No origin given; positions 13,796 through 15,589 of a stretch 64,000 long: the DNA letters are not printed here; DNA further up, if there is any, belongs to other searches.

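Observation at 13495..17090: Five-gene operon of pilin-like, Cys/Asn/Ser/Thr-rich extracellular proteins with no assembly machinery nearby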

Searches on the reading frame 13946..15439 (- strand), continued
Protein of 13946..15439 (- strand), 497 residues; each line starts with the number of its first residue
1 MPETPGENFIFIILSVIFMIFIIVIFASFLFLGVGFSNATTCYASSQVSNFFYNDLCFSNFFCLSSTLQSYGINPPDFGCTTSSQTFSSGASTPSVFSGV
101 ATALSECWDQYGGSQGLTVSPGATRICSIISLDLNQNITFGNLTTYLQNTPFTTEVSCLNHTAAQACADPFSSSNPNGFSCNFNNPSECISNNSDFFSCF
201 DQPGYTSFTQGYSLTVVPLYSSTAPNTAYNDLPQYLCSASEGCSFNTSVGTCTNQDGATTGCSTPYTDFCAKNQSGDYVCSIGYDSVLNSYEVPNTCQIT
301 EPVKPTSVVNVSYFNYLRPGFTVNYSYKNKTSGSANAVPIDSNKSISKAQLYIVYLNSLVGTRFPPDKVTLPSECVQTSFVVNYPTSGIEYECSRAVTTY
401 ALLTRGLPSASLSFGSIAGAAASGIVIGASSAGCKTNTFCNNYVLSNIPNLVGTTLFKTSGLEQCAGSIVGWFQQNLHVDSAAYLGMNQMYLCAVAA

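Call 52: search_protein_families(library=pfam, proteins=[L009:4081-6330:+, L009:6330-8396:+, L009:8398-8832:+, L009:9033-10004:+, L009:10001-11383:+, L007:5323-5673:+, L009:537-1070:+, L009:2271-3002:-, L009:3007-3402:-, L008:3431-4126:+], max_evalue=0.05)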
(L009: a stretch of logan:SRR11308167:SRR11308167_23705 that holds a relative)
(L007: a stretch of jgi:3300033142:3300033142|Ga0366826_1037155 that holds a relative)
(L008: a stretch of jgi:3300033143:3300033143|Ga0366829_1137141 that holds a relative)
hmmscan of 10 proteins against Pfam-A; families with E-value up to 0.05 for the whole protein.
L009:4081-6330:+ (749 aa): 1 family
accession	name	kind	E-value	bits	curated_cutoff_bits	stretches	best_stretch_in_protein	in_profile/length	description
PF00437.27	T2SSE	-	3.1e-17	62.7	24.9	1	332-603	23-277/370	Type II/IV secretion system protein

L009:6330-8396:+ (688 aa): 1 family
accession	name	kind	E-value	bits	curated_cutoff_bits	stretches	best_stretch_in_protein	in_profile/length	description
PF00482.28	T2SSF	-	0.00057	20.3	25.2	1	427-563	4-117/125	Type II secretion system (T2SS), protein F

L009:8398-8832:+ (144 aa): 0 families

L009:9033-10004:+ (323 aa): 0 families

L009:10001-11383:+ (460 aa): 0 families

L007:5323-5673:+ (116 aa): 0 families

L009:537-1070:+ (177 aa): 0 families

L009:2271-3002:- (243 aa): 17 families
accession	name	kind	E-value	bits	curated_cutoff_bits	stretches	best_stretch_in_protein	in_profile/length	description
PF16526.10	CLZ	-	0.00014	22.6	26.7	1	141-178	14-52/71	C-terminal leucine zipper domain of cyclic nucleotide-gated channels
PF19071.5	DUF5767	-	0.0018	18.8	26.9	0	192-217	34-59/84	Family of unknown function (DUF5767)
PF11932.13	DUF3450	-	0.0081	15.9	32.6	1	145-227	39-117/241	Protein of unknown function (DUF3450)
PF00804.31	Syntaxin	-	0.0087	16.3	26.7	1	126-198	21-92/157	Syntaxin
PF16591.11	HBM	-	0.0087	16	29.8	1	156-215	70-129/254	Helical bimodular sensor domain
PF06160.17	EzrA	-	0.01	14.6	39.6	1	143-229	101-187/557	Septation ring formation regulator, EzrA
PF17279.8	DUF5344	-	0.012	16.5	27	1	159-231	8-82/87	Family of unknown function (DUF5344)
PF12732.12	YtxH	-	0.013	16.4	37.5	1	185-232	21-68/71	YtxH-like protein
PF10046.14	BLOC1_2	-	0.013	16.3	33.4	1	129-208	6-84/96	Biogenesis of lysosome-related organelles complex-1 subunit 2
PF01519.22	DUF16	-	0.016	16.1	40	1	146-208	23-85/104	Protein of unknown function DUF16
PF06419.17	COG6_N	-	0.017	15.7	27.4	0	136-180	40-84/114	Conserved oligomeric complex COG6, N-terminal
PF09769.14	ApoO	-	0.02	15.2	31.4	0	188-230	21-63/131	Apolipoprotein O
PF01441.24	Lipoprotein_6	-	0.023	15.2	27.8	1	142-229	73-159/170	Lipoprotein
PF12495.13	Vip3A_N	-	0.038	14.4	25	0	139-222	44-120/177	Vegetative insecticide protein 3A N terminal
PF07889.17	DUF1664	-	0.045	14.2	34.6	0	141-178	64-101/124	Protein of unknown function (DUF1664)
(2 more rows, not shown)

L009:3007-3402:- (131 aa): 29 families (the best 25 are shown)
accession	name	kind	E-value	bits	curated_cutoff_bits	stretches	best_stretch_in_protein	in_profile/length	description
PF06419.17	COG6_N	-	0.00084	19.9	27.4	1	47-97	20-70/114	Conserved oligomeric complex COG6, N-terminal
PF07889.17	DUF1664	-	0.00091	19.7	34.6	1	41-108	47-112/124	Protein of unknown function (DUF1664)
PF01544.23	CorA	-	0.00093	19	27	1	19-93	149-225/292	CorA-like Mg2+ transporter protein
PF04912.19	Dynamitin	-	0.0012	18.7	31.8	1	19-99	215-295/396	Dynamitin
PF21773.2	ODAD1_CC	-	0.0015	18.1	27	1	6-91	190-275/287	ODAD1 central coiled coil region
PF00261.25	Tropomyosin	-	0.0017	18.3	38.6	1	17-98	44-128/242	Tropomyosin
PF09787.14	Golgin_A5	-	0.0021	18.1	31.7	1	19-78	98-157/305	Golgin subfamily A member 5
PF01496.24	V_ATPase_I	-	0.0021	16.5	30.7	1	21-114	30-121/815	V-type ATPase 116kDa subunit family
PF04108.17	ATG17_like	-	0.0024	17.9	43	1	17-94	119-193/355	Autophagy protein ATG17-like domain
PF16526.10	CLZ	-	0.0027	18.5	26.7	1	57-96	21-60/71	C-terminal leucine zipper domain of cyclic nucleotide-gated channels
PF10473.14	CENP-F_leu_zip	-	0.004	17.7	34.5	1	18-127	21-122/140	Leucine-rich repeats of kinetochore protein Cenp-F/LEK1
PF14712.11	Snapin_Pallidin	-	0.0041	18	29.6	0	58-106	11-61/89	Snapin/Pallidin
PF09177.16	STX6_10_61_N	-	0.0047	17.9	29.4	1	30-93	14-74/99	Syntaxin 6/10/61, N-terminal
PF15905.10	HMMR_N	-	0.0059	16.6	30.1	1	17-119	219-323/330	Hyaluronan mediated motility receptor N-terminal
PF10779.14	XhlA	-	0.0068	17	34.7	0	57-92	8-43/67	Haemolysin XhlA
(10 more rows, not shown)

L008:3431-4126:+ (231 aa): 0 families

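Call 54: find_encoding_contigs(protein=P0064, flank=10000, max_places=2)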
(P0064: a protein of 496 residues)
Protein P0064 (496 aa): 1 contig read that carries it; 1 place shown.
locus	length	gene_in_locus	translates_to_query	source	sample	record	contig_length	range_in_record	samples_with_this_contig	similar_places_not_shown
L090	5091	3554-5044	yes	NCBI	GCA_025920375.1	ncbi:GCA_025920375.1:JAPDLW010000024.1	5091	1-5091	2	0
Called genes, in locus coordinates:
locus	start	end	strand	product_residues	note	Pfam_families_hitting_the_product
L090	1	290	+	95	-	PF00344:SecY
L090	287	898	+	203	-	PF01956:EMC3_TMCO1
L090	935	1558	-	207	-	-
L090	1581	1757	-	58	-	PF04135:Nop10p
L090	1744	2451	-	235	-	PF00575:S1, PF23459:S1_RRP5 (faint), PF07541:EIF_2_alpha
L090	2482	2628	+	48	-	-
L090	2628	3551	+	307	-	-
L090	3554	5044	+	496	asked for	-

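Call 55: find_encoding_contigs(protein=P0069, flank=10000, max_places=2)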
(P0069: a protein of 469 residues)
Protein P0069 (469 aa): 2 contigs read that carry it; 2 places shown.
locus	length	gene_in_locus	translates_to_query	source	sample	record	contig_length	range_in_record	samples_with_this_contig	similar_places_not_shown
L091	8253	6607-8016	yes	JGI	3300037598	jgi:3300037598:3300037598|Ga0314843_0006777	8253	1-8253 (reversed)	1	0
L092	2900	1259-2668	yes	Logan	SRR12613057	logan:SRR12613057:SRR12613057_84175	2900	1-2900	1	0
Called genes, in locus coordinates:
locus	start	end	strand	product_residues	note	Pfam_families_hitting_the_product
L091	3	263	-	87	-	?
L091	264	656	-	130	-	-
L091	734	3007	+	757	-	PF00437:T2SSE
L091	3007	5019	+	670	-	-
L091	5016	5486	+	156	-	-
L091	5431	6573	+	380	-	-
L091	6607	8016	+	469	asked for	-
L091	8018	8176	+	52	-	-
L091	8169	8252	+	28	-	?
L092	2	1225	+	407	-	?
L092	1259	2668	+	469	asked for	-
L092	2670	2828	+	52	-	-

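Call 57: find_homologous_proteins(query=A4, max_evalue=0.001)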
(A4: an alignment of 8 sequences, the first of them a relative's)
Query A4 (8 sequences) (688 aa, profile of the alignment): 71 proteins with E <= 0.001 among 8000 candidates.
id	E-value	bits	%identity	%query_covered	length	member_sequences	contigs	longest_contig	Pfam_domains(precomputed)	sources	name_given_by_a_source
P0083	0.0e+0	1079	45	99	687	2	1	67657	-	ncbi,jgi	-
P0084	0.0e+0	1057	100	100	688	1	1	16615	-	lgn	-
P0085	0.0e+0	1038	47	96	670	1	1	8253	-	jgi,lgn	jgi:uncharacterized membrane protein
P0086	1.8e-292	990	80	100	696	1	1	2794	-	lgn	-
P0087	5.1e-284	962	65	99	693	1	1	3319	-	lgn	-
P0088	7.6e-278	942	48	97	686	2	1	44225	-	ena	-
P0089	6.3e-271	919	47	98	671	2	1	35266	-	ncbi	-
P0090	9.7e-269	912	47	98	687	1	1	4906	PF00482.29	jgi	jgi:hypothetical protein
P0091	1.5e-266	904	39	99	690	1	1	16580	-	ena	-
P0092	6.6e-237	806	38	98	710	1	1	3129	-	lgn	-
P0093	2.4e-182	626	35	99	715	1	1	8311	-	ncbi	-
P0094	4.2e-181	622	36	91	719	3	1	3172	-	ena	-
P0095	7.8e-181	621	33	98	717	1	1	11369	-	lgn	-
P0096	1.4e-180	620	32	99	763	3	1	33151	-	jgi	-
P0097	3.3e-180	619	35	91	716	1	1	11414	-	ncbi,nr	ncbi:hypothetical protein KY329_03750 [Candidatus Woesearchaeota archaeon]|nr:hypothetical protein [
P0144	1.9e-151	524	29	96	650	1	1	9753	PF00482.29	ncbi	-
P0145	2.6e-151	524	33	92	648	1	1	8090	PF00482.29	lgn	-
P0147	1.2e-150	521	31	93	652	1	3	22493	PF00482.29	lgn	-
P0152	7.4e-95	337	28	86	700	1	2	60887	PF00482.29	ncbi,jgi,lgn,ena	-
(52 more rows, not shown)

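Call 58: find_encoding_contigs(protein=P0152, flank=10000, max_places=2)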
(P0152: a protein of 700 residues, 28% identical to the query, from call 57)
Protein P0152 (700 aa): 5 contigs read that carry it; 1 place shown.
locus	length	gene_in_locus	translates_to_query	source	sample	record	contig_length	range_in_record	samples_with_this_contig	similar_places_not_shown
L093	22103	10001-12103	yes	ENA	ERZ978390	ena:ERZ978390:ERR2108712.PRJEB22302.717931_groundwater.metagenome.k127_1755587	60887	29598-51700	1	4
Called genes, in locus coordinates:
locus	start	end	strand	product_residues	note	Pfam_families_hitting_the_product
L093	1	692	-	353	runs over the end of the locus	PF00814:TsaD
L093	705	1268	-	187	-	PF02517:Rce1-like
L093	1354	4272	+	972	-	PF00133:tRNA-synt_1, PF01406:tRNA-synt_1e (faint), PF09334:tRNA-synt_1g (weak), PF00133:tRNA-synt_1 (weak), PF09334:tRNA-synt_1g, PF08264:Anticodon_1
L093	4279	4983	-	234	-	-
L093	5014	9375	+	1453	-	PF00437:T2SSE (weak), PF14890:Intein_splicing, PF14528:LAGLIDADG_3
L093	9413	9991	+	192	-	-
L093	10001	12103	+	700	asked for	PF00482:T2SSF (faint)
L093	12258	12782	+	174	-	-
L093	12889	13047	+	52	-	-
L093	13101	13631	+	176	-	-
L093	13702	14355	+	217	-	-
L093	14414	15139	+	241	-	-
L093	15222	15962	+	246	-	-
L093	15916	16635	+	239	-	-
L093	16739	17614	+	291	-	-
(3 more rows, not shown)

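Call 70: search_solved_structures(query=A1, max_evalue=10)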
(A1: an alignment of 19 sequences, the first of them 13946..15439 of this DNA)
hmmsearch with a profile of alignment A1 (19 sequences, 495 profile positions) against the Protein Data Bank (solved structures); distinct sequences matched with E-value up to 10: 1.
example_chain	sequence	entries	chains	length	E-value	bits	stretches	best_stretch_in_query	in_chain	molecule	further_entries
9k99_A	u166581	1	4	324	1.3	10.9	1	84-118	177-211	Solanesyl diphosphate synthase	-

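Call 81: fold_search(model_id=the predicted structure, library=pdb)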
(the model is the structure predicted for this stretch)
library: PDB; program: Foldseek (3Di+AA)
matches with E <= 10: 36; with E <= 0.001: 0
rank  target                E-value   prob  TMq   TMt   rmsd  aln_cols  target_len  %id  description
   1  9fny_AH               1.0e+00  0.08  0.07  0.21   7.2        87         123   13  PF30S-PF30S dimer mediated by aRDF from P. furiosus (Structure I) (released 2025-01-15)
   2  2pe5_A                1.1e+00  0.07  0.07  0.10  10.7        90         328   14  Crystal Structure of the Lac Repressor bound to ONPG in repressed state (released 2008-03-18)
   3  8ixo_A                1.8e+00  0.01  0.05  0.02  33.3       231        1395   10  Intermediate structure of mPIEZO1-S2472E (released 2025-01-01)
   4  1efa_B                2.2e+00  0.05  0.07  0.10  10.7        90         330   16  CRYSTAL STRUCTURE OF THE LAC REPRESSOR DIMER BOUND TO OPERATOR AND THE ANTI-INDUCER ONPF (released 2000-03-06)
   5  8g1r_D                2.3e+00  0.07  0.07  0.11  11.1        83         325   14  A Vibrio cholerae viral satellite enables efficient horizontal transfer by using an external scaffold to assemble hija (released 2024-01-17)
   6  1jwl_A                2.4e+00  0.04  0.07  0.10  10.7        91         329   15  Structure of the Dimeric lac Repressor/Operator O1/ONPF Complex (released 2001-10-05)
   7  1efa_A                2.6e+00  0.05  0.07  0.10  10.8        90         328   16  CRYSTAL STRUCTURE OF THE LAC REPRESSOR DIMER BOUND TO OPERATOR AND THE ANTI-INDUCER ONPF (released 2000-03-06)
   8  6tmf_H                2.6e+00  0.03  0.07  0.21  10.0       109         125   11  Structure of an archaeal ABCE1-bound ribosomal post-splitting complex (released 2020-02-12)
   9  1efa_C                2.8e+00  0.05  0.07  0.12  10.9        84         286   15  CRYSTAL STRUCTURE OF THE LAC REPRESSOR DIMER BOUND TO OPERATOR AND THE ANTI-INDUCER ONPF (released 2000-03-06)
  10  4rzs_A                3.9e+00  0.03  0.07  0.09   9.8        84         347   13  Lac repressor engineered to bind sucralose, unliganded tetramer (released 2015-12-23)
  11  7th2_A                4.2e+00  0.07  0.09  0.15   4.9        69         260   12  Single-domain VHH intrabodies neutralize ricin toxin (released 2022-10-12)
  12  2crq_MODEL_1_A        4.2e+00  0.04  0.09  0.26   6.2        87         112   11  Solution structure of C-terminal domain of RIKEN cDNA 2810012L14 (released 2005-11-20)
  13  9qf4_Ag               4.2e+00  0.02  0.07  0.22  10.6       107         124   11  Structure of P. furiosus 70S ribosome grown at 95 degC (released 2025-11-05)
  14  8g1r_A                4.7e+00  0.01  0.08  0.11  20.9       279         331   11  A Vibrio cholerae viral satellite enables efficient horizontal transfer by using an external scaffold to assemble hija (released 2024-01-17)
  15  9e42_A                5.0e+00  0.05  0.08  0.14   5.9        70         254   11  RTA-RUNT-192 complex (released 2025-05-14)
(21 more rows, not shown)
